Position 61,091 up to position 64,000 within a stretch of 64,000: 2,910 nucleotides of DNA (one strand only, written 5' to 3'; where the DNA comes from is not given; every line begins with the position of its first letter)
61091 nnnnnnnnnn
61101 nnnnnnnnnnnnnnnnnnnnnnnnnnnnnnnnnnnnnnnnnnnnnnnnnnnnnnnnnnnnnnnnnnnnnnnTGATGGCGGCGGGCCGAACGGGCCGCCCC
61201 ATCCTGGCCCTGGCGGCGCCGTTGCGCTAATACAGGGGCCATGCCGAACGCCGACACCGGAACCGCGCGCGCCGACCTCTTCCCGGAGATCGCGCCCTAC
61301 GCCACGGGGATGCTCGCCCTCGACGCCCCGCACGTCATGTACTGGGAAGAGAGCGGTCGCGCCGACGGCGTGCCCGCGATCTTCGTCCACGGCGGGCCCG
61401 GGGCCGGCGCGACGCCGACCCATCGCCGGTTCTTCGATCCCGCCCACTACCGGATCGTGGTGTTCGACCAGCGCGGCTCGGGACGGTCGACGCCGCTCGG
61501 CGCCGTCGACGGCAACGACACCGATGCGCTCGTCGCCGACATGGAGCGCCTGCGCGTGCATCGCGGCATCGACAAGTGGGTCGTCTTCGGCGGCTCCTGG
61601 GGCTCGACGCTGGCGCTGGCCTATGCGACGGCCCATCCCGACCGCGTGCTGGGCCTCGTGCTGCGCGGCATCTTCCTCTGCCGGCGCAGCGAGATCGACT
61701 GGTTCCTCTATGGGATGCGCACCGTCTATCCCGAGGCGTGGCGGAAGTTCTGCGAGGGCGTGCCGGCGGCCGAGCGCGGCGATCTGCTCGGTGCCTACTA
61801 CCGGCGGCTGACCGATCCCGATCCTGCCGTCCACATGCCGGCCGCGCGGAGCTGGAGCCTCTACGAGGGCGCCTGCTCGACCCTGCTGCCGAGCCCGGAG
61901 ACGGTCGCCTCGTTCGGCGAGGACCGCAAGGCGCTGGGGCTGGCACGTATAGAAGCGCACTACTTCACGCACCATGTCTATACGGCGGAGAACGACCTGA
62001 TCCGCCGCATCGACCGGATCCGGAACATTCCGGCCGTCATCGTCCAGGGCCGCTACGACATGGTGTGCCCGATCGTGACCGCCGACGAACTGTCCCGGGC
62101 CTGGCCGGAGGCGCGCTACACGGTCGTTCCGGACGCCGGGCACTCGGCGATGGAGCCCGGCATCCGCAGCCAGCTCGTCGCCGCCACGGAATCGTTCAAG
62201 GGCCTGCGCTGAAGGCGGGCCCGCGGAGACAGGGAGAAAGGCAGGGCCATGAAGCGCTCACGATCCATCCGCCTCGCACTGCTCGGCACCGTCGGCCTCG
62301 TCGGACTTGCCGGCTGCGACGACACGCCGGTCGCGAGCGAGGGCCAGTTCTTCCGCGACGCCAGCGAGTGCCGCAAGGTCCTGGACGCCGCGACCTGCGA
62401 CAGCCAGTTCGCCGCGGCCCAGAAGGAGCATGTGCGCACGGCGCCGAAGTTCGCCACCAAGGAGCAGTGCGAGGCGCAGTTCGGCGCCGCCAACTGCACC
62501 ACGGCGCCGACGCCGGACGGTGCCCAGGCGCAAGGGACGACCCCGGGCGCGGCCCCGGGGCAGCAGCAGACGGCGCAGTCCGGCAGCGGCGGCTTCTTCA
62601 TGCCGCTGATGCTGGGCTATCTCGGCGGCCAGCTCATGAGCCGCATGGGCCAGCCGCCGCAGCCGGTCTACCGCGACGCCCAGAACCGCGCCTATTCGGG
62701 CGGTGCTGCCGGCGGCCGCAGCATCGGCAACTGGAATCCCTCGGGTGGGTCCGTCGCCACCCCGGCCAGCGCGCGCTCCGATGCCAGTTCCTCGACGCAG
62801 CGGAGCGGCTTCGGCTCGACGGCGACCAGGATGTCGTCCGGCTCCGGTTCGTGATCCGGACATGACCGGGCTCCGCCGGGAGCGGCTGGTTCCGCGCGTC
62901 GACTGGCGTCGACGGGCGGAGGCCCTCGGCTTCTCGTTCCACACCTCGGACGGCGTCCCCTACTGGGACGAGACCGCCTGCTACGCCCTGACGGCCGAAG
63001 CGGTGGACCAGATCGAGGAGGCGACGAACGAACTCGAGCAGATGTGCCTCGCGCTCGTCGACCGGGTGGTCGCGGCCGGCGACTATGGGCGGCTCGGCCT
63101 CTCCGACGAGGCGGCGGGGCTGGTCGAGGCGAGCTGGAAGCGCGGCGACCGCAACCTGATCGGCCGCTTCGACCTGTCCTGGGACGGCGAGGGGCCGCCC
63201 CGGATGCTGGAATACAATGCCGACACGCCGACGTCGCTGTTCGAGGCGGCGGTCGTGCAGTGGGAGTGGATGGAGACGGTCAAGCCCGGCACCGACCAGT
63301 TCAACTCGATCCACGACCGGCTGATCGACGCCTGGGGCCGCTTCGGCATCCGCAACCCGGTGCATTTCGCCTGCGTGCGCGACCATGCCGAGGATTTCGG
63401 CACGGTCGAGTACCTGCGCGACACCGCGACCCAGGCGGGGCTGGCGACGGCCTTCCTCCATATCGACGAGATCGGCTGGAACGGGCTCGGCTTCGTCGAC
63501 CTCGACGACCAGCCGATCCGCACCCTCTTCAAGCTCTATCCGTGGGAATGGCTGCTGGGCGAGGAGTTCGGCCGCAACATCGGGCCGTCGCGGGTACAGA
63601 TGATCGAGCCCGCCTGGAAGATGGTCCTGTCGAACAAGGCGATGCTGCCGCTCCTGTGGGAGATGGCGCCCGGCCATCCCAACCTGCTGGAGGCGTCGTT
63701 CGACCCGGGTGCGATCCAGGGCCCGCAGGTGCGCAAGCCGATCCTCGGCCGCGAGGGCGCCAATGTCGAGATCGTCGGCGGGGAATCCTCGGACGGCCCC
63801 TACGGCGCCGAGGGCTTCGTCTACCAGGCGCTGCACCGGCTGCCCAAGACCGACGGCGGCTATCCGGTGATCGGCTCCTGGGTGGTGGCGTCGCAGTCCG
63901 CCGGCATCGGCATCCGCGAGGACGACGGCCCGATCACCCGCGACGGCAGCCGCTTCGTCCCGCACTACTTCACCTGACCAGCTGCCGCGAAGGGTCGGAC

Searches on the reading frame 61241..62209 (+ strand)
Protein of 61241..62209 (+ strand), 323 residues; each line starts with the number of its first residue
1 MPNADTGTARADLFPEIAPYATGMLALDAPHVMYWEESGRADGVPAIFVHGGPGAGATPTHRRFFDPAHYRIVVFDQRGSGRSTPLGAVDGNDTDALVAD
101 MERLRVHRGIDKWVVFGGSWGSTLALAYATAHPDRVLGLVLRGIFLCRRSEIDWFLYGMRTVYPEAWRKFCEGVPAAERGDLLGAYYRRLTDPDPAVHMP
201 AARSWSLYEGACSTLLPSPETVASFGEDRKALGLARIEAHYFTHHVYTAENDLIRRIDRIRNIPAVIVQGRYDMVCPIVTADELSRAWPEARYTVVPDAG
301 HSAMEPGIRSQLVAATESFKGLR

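Call 55: search_protein_families(library=pfam, proteins=[window:61241-62209:+], max_evalue=0.001)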
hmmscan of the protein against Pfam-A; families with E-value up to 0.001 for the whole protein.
window:61241-62209:+ (323 aa): 4 families
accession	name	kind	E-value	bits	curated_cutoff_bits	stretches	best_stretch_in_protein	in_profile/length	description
PF00561.26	Abhydrolase_1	-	2.9e-33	116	25.8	1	47-305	4-242/245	alpha/beta hydrolase fold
PF12146.15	Hydrolase_4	-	4.4e-12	46.3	27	1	68-302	30-233/239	Serine aminopeptidase, S33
PF12697.13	Abhydrolase_6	-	3.2e-11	44.7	26.3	1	47-305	2-208/217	Alpha/beta hydrolase family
PF08386.16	Abhydrolase_4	-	0.00095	19.7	21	0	261-305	33-77/103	TAP-like protein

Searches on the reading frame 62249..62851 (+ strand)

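Call 55: search_protein_families(library=pfam, proteins=[window:62249-62851:+], max_evalue=0.001)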
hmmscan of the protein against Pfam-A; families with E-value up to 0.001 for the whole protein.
window:62249-62851:+ (201 aa): 1 family
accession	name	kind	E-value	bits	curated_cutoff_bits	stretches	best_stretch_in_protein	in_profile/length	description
PF06693.16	DUF1190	-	1.4e-29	103.9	22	1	31-197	3-157/159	Protein of unknown function (DUF1190)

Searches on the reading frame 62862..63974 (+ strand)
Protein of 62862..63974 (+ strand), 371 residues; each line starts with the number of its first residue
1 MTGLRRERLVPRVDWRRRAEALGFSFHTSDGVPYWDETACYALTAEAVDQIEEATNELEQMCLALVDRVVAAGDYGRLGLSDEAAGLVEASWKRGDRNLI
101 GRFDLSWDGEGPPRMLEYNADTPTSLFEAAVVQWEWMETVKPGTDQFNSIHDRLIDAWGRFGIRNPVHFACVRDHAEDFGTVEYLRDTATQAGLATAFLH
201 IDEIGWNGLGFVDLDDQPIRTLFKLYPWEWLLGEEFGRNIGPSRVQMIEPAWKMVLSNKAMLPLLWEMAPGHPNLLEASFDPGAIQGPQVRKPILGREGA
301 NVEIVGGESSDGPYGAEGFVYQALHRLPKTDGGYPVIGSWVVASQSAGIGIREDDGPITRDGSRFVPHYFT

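Call 55: search_protein_families(library=pfam, proteins=[window:62862-63974:+], max_evalue=0.001)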
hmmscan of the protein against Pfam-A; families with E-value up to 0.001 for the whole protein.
window:62862-63974:+ (371 aa): 1 family
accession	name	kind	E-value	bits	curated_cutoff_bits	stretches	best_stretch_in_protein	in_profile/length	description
PF03738.19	GSP_synth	-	6.3e-143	476.9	29.3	1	15-370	1-371/371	Glutathionylspermidine synthase preATP-grasp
